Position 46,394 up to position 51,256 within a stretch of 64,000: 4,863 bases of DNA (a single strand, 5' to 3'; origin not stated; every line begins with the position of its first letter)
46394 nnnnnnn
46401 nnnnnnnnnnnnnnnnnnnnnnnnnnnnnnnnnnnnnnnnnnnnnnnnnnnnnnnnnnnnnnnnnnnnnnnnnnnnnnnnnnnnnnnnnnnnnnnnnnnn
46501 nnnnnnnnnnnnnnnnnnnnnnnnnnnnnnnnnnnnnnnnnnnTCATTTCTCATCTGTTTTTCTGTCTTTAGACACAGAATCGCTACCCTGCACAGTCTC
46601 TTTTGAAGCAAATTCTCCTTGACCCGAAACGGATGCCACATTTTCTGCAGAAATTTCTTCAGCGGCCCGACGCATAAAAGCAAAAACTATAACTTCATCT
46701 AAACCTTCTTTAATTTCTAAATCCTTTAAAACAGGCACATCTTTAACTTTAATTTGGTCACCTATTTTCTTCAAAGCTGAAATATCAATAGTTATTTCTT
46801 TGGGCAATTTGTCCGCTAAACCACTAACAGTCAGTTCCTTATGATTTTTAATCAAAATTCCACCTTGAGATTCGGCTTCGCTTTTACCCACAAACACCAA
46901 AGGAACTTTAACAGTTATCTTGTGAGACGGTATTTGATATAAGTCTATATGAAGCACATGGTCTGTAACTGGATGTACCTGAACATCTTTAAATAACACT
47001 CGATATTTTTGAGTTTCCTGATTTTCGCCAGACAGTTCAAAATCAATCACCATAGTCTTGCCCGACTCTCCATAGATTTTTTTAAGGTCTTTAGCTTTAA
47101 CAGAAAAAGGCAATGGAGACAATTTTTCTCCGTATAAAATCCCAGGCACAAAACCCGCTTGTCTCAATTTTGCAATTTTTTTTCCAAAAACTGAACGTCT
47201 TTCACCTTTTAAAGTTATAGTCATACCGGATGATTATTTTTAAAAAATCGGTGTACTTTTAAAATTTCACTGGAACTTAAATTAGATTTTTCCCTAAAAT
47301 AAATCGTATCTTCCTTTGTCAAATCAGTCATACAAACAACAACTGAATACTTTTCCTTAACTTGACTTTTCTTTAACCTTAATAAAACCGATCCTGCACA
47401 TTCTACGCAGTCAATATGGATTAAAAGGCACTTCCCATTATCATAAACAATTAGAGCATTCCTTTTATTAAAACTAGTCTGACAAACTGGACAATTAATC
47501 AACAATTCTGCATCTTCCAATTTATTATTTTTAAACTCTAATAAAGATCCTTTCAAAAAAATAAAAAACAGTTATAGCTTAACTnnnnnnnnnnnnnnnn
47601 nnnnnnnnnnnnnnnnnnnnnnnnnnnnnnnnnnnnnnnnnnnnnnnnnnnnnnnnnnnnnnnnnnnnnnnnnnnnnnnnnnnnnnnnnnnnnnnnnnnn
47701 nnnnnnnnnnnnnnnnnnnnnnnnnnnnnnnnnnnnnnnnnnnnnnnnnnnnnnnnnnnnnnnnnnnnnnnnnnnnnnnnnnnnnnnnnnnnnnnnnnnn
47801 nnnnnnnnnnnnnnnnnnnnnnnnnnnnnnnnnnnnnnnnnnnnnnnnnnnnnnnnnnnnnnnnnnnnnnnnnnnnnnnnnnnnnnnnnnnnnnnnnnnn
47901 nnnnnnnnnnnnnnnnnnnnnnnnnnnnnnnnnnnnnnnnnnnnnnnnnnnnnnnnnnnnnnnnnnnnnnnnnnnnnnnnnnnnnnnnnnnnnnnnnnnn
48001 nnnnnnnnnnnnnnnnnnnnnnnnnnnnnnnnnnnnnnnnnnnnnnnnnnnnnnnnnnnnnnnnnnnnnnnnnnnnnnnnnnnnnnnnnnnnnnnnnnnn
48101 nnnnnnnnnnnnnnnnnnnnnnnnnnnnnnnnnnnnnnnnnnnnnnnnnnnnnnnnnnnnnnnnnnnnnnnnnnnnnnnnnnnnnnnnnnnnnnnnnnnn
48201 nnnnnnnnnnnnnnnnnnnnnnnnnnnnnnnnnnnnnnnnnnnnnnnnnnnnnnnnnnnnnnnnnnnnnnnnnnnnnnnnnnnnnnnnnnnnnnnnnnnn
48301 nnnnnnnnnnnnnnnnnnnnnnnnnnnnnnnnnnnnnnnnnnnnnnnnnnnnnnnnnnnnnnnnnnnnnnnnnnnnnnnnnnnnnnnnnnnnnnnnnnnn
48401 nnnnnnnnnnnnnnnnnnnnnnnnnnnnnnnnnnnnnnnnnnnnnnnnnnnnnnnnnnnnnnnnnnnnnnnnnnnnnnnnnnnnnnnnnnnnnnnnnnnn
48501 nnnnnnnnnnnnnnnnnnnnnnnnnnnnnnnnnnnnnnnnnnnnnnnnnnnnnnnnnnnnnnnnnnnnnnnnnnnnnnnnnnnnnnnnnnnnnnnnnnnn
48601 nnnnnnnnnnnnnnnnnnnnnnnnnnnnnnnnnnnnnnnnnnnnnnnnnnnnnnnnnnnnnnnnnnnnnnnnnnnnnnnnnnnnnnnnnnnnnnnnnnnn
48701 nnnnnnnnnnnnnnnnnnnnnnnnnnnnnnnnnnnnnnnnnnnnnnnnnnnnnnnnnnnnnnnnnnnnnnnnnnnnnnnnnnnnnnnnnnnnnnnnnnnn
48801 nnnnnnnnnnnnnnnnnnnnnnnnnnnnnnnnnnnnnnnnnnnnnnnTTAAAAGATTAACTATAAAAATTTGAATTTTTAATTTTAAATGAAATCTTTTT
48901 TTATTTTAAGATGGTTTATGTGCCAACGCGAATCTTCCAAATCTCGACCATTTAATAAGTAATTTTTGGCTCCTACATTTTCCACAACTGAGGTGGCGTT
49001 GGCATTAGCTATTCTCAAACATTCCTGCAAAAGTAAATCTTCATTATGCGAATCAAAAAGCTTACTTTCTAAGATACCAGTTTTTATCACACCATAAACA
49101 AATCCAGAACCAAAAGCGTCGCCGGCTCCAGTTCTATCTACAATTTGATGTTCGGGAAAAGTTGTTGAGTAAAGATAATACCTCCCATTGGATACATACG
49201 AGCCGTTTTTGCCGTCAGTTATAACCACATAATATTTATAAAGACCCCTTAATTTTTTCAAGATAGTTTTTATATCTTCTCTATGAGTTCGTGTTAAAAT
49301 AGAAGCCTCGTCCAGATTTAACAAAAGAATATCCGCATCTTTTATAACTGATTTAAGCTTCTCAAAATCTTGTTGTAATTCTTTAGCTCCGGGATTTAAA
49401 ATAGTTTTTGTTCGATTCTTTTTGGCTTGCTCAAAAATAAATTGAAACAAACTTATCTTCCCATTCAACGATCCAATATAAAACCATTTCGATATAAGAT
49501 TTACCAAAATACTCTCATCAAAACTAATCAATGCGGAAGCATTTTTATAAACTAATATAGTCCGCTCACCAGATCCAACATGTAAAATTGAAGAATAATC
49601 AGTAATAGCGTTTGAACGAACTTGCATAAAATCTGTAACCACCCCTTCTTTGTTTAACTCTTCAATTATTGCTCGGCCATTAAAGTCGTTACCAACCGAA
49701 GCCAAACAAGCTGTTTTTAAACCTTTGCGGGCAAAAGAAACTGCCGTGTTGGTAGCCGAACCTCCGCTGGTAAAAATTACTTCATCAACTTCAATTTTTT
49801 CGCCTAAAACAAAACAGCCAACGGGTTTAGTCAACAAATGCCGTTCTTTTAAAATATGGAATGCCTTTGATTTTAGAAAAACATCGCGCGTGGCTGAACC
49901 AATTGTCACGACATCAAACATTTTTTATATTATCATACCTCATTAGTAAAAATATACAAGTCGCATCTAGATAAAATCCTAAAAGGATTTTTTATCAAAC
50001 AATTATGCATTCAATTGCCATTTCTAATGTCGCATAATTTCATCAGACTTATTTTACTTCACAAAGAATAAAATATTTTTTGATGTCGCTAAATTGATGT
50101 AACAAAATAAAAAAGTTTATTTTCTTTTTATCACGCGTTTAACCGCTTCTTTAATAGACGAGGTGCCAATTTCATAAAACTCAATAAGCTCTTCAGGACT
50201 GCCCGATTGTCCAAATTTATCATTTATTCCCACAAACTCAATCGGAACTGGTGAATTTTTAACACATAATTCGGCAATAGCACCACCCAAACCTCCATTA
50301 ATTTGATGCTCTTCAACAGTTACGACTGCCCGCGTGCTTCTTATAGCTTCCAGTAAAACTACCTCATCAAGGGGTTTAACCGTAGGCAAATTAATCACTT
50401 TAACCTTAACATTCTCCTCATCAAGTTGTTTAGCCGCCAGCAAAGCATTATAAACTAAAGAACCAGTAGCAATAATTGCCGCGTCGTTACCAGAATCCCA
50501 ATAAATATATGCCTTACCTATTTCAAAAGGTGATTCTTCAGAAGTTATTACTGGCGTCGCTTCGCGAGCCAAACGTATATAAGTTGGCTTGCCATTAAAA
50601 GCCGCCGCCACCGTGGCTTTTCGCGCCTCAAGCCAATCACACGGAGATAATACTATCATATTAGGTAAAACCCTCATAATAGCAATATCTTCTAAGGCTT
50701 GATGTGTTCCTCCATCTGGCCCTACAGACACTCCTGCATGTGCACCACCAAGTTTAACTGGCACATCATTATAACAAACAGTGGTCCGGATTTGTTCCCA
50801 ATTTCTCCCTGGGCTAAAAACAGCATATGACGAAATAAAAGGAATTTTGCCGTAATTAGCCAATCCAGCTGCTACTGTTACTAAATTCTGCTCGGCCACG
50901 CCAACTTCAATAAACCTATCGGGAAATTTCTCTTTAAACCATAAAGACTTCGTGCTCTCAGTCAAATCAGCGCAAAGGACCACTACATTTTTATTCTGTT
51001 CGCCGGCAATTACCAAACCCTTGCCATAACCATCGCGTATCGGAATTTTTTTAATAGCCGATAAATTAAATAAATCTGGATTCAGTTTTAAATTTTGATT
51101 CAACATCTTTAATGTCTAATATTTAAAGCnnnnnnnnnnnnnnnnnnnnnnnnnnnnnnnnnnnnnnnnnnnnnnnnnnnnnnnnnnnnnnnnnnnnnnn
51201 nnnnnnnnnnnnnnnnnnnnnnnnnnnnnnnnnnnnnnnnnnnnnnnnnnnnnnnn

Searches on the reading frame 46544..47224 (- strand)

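Call 53: search_protein_families(library=pfam, proteins=[window:46544-47224:-], max_evalue=0.001)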
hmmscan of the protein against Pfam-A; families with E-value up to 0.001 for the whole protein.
window:46544-47224:- (226 aa): 2 families
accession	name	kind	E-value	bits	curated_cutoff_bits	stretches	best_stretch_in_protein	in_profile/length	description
PF01386.24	Ribosomal_L25p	-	2.6e-21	76.3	23.6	1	5-95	1-82/82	Ribosomal L25p family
PF14693.11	Ribosomal_TL5_C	-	5.6e-19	68.7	27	1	102-180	1-78/84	Ribosomal protein TL5, C-terminal domain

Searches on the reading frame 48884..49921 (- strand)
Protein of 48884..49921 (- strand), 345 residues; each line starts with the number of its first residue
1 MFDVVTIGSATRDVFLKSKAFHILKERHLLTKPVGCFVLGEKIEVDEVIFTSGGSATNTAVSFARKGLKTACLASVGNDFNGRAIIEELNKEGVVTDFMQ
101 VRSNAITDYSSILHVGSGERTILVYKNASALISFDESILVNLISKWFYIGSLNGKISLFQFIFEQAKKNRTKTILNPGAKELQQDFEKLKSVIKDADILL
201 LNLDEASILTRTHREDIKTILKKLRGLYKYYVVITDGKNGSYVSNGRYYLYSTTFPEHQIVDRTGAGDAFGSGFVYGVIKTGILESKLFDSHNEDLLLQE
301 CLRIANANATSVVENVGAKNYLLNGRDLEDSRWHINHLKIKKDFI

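Call 53: search_protein_families(library=pfam, proteins=[window:48884-49921:-], max_evalue=0.001)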
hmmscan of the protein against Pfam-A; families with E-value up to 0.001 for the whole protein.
window:48884-49921:- (345 aa): 1 family
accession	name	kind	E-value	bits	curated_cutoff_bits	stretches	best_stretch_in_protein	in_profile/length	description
PF00294.29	PfkB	-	6e-42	144.5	25.8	1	4-320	4-297/302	pfkB family carbohydrate kinase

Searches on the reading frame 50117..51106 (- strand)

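Call 53: search_protein_families(library=pfam, proteins=[window:50117-51106:-], max_evalue=0.001)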
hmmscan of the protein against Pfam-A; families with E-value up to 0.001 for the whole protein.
window:50117-51106:- (329 aa): 3 families
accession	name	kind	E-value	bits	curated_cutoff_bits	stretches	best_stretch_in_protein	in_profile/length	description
PF02779.29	Transket_pyr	-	6.3e-36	124.1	27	1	20-184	2-172/174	Transketolase, pyrimidine binding domain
PF02780.25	Transketolase_C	-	3.6e-27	95.2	25.9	1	205-318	8-124/124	Transketolase, C-terminal domain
PF22613.1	Transketolase_C_1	-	2e-07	31.7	27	1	202-313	5-112/113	Transketolase-like TK C-terminal domain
